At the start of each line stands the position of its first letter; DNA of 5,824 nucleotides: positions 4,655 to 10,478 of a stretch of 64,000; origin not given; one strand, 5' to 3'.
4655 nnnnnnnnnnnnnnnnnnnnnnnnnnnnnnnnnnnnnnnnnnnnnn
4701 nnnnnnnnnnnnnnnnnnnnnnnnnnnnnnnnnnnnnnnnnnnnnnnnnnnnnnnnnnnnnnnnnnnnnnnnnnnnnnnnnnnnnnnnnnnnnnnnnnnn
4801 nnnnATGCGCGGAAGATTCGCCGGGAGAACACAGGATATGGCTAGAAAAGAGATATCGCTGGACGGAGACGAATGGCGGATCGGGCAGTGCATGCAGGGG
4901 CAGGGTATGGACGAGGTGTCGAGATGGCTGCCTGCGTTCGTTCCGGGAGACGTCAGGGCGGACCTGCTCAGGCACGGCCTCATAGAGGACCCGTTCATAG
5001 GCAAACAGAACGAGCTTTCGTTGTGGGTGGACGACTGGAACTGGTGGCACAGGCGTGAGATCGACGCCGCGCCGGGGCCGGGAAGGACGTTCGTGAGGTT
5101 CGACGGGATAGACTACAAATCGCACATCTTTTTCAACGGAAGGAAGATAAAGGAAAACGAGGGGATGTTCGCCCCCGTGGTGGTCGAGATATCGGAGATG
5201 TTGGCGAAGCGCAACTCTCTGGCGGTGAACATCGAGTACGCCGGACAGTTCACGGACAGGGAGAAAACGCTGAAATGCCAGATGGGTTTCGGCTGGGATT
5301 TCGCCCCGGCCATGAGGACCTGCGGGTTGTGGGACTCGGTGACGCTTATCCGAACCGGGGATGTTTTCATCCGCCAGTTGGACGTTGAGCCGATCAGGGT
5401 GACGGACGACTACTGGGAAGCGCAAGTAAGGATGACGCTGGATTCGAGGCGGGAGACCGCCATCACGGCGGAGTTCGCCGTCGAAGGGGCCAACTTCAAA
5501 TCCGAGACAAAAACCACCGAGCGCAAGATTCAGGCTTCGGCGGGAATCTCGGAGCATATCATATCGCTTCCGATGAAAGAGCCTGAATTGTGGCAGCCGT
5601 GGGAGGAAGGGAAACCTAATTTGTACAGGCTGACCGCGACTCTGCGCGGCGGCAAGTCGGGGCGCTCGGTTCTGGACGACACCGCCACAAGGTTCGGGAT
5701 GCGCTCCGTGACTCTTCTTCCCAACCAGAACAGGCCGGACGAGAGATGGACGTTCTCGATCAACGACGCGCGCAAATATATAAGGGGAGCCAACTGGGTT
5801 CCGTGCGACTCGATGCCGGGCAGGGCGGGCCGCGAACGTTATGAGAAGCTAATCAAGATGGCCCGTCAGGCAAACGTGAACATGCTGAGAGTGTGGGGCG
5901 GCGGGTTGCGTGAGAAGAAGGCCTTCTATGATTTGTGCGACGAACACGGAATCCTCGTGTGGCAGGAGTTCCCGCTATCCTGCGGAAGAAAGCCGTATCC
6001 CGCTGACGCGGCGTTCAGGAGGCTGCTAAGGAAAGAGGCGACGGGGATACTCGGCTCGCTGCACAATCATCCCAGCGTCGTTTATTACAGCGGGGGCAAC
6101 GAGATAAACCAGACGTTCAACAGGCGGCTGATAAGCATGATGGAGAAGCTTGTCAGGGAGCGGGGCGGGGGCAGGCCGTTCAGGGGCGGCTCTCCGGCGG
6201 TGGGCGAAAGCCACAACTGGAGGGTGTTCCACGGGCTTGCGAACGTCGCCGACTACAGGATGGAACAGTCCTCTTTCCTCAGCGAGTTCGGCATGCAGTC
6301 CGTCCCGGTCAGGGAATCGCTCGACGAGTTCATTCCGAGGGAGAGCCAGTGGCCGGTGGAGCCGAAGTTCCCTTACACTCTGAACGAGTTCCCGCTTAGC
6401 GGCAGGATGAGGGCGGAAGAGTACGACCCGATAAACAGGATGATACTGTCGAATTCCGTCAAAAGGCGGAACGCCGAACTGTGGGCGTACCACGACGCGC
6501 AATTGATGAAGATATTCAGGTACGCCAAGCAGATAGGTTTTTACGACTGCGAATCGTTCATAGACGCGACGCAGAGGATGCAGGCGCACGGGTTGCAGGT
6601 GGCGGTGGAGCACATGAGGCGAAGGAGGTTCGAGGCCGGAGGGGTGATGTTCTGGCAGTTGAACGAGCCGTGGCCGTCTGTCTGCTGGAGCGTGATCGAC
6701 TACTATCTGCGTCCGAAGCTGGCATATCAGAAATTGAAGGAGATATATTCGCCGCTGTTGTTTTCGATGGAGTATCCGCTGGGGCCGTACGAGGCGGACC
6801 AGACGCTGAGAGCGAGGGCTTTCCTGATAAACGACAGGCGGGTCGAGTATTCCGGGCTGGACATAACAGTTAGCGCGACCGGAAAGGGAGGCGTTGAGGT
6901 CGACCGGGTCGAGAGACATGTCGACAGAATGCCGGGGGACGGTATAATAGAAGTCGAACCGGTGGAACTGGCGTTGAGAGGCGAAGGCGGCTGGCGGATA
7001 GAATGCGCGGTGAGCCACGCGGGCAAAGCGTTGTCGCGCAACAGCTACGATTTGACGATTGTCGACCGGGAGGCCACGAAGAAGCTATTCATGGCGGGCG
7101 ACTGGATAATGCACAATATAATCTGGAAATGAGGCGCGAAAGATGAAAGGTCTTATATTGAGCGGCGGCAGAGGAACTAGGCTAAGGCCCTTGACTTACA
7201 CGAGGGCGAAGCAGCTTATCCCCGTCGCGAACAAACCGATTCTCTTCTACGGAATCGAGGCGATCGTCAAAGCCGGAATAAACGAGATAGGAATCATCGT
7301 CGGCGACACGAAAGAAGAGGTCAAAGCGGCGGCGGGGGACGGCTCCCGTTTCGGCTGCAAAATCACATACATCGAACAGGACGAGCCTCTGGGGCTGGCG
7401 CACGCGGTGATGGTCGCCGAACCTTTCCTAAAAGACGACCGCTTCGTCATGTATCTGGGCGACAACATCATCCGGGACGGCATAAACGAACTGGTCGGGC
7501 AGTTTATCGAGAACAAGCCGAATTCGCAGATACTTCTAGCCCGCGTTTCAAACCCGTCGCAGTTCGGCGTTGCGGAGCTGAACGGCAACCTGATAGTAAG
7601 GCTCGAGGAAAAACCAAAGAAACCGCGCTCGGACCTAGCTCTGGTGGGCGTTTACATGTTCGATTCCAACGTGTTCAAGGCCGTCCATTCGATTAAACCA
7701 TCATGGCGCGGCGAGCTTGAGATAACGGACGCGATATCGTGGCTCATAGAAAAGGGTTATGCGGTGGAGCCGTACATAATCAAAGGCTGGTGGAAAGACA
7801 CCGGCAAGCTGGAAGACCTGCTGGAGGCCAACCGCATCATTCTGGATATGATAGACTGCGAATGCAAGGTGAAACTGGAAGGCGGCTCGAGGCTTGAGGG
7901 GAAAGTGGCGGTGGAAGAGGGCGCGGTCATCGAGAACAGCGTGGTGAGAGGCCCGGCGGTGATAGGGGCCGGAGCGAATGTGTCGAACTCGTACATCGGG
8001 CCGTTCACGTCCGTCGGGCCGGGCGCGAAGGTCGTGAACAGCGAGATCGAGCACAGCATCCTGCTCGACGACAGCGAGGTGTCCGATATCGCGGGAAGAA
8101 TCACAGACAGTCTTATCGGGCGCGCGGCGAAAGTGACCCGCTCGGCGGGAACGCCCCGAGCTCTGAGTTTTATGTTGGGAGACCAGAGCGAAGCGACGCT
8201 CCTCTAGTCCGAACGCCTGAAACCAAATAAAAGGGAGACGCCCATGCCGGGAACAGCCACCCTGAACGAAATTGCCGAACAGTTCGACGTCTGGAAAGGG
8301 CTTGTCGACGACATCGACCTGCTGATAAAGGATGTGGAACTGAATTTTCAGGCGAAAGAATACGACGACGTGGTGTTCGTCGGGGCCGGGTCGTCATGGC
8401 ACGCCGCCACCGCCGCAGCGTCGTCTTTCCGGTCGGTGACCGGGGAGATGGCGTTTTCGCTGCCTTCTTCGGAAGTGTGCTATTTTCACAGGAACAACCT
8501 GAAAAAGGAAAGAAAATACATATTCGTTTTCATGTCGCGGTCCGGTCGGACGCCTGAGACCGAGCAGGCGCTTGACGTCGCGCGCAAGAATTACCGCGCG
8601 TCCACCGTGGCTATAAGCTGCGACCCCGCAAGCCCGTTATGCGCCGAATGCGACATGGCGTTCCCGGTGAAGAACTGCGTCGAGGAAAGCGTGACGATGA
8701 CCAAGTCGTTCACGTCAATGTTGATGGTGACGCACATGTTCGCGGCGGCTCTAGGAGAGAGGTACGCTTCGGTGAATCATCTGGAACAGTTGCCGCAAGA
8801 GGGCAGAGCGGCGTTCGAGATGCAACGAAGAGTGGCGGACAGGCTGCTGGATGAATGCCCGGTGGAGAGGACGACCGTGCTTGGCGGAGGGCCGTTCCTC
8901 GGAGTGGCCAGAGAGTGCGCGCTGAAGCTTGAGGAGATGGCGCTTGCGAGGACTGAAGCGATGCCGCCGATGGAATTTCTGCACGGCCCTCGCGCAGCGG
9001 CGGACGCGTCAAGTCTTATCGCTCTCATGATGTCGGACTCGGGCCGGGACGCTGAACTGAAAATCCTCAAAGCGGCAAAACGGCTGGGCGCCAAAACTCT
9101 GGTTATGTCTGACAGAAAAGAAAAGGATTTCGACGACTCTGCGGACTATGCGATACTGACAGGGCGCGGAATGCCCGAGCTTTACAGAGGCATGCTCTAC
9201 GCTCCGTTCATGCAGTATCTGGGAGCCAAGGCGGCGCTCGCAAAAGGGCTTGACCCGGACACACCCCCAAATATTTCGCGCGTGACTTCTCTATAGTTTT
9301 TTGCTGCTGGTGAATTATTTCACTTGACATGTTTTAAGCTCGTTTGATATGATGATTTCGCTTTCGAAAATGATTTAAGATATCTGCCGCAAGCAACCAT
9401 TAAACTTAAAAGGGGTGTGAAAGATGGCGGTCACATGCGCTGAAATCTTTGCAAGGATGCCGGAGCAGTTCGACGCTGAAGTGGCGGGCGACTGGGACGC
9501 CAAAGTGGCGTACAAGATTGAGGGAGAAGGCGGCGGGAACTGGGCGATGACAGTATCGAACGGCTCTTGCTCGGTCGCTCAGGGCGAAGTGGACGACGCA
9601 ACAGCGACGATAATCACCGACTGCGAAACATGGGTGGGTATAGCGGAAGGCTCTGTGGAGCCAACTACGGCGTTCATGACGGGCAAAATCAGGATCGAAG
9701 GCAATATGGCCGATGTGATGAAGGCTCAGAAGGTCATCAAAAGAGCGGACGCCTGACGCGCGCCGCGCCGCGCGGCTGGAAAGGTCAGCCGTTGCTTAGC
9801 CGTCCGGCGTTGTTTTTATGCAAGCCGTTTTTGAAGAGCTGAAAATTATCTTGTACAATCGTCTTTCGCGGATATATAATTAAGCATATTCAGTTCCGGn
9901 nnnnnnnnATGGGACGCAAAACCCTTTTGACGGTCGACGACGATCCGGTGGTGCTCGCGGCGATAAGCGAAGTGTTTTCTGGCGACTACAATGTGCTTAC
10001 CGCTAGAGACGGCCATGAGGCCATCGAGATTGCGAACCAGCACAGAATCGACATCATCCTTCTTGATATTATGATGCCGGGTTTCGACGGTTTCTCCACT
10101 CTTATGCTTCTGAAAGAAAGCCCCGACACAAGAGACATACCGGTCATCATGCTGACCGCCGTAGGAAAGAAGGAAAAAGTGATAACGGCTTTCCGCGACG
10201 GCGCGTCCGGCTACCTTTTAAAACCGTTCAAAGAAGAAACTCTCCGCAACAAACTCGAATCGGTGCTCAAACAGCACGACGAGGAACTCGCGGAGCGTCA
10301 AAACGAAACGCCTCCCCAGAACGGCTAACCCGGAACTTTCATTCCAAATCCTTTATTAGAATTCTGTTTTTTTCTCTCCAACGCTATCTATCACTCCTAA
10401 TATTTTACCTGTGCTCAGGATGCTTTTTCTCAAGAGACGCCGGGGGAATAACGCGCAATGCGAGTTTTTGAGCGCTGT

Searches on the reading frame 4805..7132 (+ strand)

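Call 8: search_protein_families(library=pfam, proteins=[window:4805-7132:+], max_evalue=0.001)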
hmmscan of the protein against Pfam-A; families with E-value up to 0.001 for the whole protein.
window:4805-7132:+ (775 aa): 4 families
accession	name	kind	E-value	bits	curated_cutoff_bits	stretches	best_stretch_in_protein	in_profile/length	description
PF22666.2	Glyco_hydro_2_N2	-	1.4e-27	97.3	27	1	37-176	10-166/167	Glycosyl hydrolase 2 galactose-binding domain-like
PF00703.27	Glyco_hydro_2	-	4.8e-13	50.3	23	1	187-300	1-109/109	Glycosyl hydrolases family 2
PF02836.23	Glyco_hydro_2_C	-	4e-07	29.9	21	1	316-458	7-157/302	Glycosyl hydrolases family 2, TIM barrel domain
PF02837.24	Glyco_hydro_2_N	-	0.00068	20.1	28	0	93-153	82-146/169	Glycosyl hydrolases family 2, sugar binding domain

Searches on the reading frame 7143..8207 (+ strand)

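Call 8: search_protein_families(library=pfam, proteins=[window:7143-8207:+], max_evalue=0.001)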
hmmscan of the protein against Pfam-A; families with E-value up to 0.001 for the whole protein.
window:7143-8207:+ (354 aa): 5 families
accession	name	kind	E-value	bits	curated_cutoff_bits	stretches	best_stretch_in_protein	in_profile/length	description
PF00483.29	NTP_transferase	-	2.8e-59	201.1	21.2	1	2-234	1-243/245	Nucleotidyl transferase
PF12804.13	NTP_transf_3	-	2.8e-07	31.3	27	1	3-110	1-98/160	MobA-like NTP transferase domain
PF25084.1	LbH_EIF2B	-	6.8e-06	26.5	54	1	251-325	24-93/105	EIF2B subunit epsilon LbH domain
PF24894.1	Hexapep_GlmU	-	0.00016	22.1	23.3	0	251-296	37-82/104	GlmU-like, C-terminal hexapeptide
PF00132.30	Hexapep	-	0.00022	21.2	27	0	257-282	4-30/36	Bacterial transferase hexapeptide (six repeats)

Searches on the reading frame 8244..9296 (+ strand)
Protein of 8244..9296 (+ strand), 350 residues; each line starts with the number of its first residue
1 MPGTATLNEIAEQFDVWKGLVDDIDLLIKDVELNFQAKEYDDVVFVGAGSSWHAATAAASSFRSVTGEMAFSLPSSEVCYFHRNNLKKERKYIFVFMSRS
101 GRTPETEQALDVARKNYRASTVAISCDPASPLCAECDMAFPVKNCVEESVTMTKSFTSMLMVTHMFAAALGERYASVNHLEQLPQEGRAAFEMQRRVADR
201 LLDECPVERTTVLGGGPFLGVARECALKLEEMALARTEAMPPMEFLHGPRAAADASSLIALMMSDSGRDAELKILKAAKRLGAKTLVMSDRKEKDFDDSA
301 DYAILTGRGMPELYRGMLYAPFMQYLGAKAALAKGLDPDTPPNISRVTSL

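Call 8: search_protein_families(library=pfam, proteins=[window:8244-9296:+], max_evalue=0.001)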
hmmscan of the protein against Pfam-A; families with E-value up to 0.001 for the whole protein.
window:8244-9296:+ (350 aa): 1 family
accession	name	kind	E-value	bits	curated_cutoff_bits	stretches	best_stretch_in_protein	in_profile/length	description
PF01380.27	SIS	-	1.2e-20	74.1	25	2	43-168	8-130/131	SIS domain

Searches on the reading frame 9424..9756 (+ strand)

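Call 77: search_protein_families(library=pfam, proteins=[window:9424-9756:+], max_evalue=0.01)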
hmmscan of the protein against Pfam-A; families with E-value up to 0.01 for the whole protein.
window:9424-9756:+ (110 aa): 2 families
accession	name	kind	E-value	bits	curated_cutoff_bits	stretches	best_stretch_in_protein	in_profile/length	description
PF02036.22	SCP2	-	2.8e-17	63.3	21.3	1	18-106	13-101/101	SCP-2 sterol transfer family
PF14864.11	Alkyl_sulf_C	-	4.7e-06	27.3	27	1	2-109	10-117/125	Alkyl sulfatase C-terminal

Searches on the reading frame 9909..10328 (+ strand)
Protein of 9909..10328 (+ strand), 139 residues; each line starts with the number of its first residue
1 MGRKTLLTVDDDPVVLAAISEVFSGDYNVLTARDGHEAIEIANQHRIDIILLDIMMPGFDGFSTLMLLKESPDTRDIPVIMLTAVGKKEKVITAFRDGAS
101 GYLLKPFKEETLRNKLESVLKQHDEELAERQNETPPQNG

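Call 77: search_protein_families(library=pfam, proteins=[window:9909-10328:+], max_evalue=0.01)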
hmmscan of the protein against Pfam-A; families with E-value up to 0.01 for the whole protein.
window:9909-10328:+ (139 aa): 1 family
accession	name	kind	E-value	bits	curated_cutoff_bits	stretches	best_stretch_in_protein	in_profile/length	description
PF00072.30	Response_reg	-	3.6e-28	98.4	30.2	1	7-116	2-110/111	Response regulator receiver domain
